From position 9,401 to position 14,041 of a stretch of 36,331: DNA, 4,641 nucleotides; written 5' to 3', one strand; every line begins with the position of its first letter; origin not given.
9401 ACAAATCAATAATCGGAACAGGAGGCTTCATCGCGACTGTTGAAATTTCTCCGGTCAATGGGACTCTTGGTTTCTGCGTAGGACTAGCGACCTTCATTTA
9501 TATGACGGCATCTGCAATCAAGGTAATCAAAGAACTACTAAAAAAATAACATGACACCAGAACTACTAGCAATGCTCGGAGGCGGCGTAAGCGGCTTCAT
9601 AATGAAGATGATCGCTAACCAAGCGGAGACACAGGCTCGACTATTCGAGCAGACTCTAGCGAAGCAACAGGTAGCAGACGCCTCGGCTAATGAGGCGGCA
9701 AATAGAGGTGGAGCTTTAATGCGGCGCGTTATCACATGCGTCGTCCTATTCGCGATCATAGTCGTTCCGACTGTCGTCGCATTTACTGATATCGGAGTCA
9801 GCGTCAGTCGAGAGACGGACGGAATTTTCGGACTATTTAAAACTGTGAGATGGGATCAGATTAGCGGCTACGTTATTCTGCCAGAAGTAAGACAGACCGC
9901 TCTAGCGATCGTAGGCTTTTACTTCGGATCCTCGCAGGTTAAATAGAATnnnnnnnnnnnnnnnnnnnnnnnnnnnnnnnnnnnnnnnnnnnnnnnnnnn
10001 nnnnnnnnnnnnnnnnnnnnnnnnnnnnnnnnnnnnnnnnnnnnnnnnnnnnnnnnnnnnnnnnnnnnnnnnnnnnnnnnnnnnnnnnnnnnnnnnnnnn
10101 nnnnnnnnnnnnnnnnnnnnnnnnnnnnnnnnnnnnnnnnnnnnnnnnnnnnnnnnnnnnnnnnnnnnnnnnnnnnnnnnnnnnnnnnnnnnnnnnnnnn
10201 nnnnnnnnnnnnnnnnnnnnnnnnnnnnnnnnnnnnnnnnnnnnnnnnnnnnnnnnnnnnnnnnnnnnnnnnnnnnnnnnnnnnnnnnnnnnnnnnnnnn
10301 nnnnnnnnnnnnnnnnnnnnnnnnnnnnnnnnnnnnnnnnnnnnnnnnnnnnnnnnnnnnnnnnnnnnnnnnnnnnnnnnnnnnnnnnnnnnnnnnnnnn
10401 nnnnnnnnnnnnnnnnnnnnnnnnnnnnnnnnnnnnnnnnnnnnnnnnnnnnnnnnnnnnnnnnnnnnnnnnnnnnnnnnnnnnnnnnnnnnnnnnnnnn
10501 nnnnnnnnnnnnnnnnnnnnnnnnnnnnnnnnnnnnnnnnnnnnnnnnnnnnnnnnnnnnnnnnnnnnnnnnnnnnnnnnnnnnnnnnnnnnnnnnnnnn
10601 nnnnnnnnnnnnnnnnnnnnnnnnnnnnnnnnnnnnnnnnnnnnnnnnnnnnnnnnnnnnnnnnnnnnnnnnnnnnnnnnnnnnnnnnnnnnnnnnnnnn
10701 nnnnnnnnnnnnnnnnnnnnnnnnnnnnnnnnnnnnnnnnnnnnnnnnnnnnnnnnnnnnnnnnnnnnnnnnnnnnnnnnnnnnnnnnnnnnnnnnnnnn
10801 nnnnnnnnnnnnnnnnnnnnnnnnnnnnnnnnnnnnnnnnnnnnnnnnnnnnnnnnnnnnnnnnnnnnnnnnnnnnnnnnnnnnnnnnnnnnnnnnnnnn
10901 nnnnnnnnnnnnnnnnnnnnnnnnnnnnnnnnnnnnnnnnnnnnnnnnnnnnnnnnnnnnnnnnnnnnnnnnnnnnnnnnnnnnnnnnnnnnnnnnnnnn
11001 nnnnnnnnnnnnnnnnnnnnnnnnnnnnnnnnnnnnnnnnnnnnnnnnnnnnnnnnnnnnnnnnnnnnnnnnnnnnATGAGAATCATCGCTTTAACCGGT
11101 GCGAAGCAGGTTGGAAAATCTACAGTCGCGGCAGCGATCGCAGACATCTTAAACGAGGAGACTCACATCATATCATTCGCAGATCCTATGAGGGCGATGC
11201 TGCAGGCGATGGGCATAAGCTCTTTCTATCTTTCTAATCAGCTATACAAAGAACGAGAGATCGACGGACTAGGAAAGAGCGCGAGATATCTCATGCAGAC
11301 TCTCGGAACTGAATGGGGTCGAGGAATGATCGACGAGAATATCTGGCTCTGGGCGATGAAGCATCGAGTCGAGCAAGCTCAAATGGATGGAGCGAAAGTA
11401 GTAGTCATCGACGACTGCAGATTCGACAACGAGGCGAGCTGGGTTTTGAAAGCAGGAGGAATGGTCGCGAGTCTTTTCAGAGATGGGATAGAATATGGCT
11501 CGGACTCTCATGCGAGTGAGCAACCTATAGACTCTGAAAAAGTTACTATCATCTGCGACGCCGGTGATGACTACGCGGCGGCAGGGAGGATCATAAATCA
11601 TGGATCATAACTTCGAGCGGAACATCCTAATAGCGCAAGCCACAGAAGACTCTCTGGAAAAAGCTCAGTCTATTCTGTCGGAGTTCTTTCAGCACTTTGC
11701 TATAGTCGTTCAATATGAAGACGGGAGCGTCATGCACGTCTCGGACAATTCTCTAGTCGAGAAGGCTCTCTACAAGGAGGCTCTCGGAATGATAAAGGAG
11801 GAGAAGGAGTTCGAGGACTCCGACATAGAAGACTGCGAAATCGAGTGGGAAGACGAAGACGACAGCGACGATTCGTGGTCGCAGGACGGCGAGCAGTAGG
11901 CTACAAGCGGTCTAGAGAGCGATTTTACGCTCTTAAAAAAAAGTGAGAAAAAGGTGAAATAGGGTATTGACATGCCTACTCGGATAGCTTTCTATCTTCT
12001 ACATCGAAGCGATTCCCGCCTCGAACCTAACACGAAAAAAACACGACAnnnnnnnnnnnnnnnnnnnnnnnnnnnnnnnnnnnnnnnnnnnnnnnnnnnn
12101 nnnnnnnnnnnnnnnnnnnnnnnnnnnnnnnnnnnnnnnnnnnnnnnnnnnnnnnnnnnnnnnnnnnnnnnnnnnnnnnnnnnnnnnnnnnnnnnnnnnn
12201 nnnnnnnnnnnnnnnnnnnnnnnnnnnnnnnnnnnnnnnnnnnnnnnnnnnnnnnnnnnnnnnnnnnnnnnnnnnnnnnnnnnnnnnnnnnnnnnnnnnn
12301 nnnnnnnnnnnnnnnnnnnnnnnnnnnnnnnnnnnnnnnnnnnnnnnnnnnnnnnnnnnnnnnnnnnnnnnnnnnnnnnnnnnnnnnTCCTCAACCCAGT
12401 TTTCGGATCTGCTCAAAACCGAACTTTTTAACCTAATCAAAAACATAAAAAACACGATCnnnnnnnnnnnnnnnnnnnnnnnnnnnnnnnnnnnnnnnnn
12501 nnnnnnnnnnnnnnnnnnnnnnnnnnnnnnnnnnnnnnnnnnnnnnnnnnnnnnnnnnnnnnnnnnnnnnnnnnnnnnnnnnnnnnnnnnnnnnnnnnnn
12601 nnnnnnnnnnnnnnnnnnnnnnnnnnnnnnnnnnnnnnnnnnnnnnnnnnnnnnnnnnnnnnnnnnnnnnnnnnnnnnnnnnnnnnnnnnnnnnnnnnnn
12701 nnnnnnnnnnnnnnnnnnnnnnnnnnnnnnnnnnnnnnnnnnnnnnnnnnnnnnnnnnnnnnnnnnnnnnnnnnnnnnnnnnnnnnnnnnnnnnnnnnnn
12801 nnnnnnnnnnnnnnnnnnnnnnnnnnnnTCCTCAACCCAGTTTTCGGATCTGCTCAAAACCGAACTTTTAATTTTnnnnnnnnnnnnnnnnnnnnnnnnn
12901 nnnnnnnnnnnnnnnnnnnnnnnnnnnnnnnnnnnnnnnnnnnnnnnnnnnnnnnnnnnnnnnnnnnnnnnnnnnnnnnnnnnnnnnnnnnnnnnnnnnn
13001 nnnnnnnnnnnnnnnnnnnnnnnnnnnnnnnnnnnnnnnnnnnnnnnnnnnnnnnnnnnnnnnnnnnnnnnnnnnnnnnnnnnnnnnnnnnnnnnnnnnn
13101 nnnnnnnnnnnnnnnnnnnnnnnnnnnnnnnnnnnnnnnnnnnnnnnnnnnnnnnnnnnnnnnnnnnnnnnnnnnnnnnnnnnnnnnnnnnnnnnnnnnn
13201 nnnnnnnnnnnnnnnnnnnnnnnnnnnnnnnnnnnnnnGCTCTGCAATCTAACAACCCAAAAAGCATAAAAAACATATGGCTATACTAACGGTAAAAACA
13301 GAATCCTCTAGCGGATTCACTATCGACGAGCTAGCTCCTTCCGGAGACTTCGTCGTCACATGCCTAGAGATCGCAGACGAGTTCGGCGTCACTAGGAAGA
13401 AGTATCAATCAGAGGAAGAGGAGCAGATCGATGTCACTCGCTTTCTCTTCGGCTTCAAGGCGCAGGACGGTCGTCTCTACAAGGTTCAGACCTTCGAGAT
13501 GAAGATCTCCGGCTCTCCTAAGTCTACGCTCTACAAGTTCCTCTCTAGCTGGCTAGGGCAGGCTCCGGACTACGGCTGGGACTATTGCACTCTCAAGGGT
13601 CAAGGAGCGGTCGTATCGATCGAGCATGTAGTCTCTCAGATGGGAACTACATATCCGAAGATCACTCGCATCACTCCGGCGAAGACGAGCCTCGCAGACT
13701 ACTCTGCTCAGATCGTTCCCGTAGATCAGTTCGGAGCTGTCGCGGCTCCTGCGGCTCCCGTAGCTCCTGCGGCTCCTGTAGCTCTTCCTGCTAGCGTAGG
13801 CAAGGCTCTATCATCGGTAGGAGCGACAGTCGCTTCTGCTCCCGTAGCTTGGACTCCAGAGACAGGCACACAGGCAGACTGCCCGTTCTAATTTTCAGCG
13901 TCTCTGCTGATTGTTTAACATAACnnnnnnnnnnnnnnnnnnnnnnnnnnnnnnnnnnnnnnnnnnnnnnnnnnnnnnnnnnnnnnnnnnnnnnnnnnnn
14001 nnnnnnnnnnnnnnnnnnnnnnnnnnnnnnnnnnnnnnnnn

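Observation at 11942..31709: Six copies of a ~105-bp conserved promoter + complete 5' leader cassette, each fused to a different orphan gene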

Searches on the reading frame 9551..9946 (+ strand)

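Call 7: search_protein_families(library=phrogs, proteins=[window:9551-9946:+])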
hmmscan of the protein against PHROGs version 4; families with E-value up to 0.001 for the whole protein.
window:9551-9946:+ (131 aa): 1 family
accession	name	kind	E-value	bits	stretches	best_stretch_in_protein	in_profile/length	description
phrog_38283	-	unknown function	1.4e-53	181.3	1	4-131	3-131/131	-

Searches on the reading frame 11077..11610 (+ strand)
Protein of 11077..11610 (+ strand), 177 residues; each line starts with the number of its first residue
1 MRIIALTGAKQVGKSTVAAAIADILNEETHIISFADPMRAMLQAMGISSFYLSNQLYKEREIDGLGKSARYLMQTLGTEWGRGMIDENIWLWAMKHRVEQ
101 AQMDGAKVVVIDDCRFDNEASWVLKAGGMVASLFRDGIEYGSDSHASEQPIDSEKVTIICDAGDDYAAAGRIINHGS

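Call 58: search_protein_families(library=pfam, proteins=[window:11077-11610:+], max_evalue=0.01)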
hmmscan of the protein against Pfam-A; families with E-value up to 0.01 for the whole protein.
window:11077-11610:+ (177 aa): 6 families
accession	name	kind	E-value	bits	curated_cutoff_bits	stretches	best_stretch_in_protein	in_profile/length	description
PF21448.3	DNMK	-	2e-15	57.5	27.1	2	68-158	129-218/232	Deoxynucleotide monophosphate kinase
PF13173.12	AAA_14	-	1.1e-05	25.9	27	1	2-54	3-57/129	AAA domain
PF04275.20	P-mevalo_kinase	-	0.0006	20.2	33.8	1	6-123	1-108/114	Phosphomevalonate kinase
PF13401.12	AAA_22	-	0.002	18.9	27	1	2-113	6-92/130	AAA domain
PF13238.12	AAA_18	-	0.003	18.4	29.4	0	4-125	1-91/128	AAA domain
PF00910.28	RNA_helicase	-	0.0083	17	21.5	0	4-28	1-25/105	RNA helicase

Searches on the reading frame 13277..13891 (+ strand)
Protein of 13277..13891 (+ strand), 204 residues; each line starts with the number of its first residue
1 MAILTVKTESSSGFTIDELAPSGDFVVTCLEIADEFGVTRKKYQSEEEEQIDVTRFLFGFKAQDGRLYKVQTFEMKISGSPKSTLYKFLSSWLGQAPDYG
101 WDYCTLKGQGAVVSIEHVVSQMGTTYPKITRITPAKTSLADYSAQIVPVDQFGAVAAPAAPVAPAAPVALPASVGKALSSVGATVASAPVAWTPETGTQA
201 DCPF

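Call 8: search_protein_families(library=phrogs, proteins=[window:13277-13891:+])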
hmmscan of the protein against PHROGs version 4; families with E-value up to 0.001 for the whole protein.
window:13277-13891:+ (204 aa): 0 families

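Call 58: search_protein_families(library=pfam, proteins=[window:13277-13891:+], max_evalue=0.01)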
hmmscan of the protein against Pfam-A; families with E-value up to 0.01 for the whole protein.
window:13277-13891:+ (204 aa): 0 families
